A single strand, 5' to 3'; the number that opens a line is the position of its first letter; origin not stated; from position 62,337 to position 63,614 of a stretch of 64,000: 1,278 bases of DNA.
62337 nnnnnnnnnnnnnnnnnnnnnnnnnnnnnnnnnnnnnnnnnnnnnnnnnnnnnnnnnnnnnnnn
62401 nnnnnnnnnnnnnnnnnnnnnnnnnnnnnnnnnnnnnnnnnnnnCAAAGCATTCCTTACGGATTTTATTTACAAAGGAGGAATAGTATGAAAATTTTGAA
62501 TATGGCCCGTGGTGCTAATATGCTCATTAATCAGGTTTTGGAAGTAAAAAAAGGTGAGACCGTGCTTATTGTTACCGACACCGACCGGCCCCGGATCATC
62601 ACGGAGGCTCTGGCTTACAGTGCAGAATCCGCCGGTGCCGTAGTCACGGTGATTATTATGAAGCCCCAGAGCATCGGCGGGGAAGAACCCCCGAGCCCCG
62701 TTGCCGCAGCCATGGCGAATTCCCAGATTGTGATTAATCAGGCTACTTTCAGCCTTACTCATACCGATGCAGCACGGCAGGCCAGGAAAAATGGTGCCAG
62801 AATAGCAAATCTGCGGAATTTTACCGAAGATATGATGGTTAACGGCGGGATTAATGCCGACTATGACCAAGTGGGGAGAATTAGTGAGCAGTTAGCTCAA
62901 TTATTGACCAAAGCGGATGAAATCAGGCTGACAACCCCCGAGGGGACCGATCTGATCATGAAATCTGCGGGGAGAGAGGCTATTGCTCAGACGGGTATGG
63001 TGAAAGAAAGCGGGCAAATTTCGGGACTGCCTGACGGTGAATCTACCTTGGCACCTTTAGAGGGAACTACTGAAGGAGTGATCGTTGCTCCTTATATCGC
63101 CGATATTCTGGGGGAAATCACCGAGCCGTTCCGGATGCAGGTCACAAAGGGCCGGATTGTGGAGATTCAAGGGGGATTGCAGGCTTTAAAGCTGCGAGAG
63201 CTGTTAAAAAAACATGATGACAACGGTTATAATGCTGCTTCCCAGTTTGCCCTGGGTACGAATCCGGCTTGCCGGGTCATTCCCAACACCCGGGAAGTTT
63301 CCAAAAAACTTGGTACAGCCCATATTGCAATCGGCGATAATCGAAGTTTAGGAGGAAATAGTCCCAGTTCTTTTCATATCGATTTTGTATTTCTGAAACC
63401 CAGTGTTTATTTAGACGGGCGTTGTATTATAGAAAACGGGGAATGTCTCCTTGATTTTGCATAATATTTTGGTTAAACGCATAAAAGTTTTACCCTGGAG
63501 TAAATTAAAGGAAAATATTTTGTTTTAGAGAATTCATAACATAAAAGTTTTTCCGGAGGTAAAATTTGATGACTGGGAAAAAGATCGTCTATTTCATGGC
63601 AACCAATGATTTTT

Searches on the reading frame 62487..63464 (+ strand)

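Call 38: search_protein_families(library=pfam, proteins=[window:62487-63464:+], max_evalue=0.00001)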
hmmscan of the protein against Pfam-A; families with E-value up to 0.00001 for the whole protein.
window:62487-63464:+ (325 aa): 1 family
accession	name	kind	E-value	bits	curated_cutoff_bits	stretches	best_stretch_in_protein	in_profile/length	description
PF02073.20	Peptidase_M29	-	9.1e-11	41.6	27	1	125-284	184-348/406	Thermophilic metalloprotease (M29)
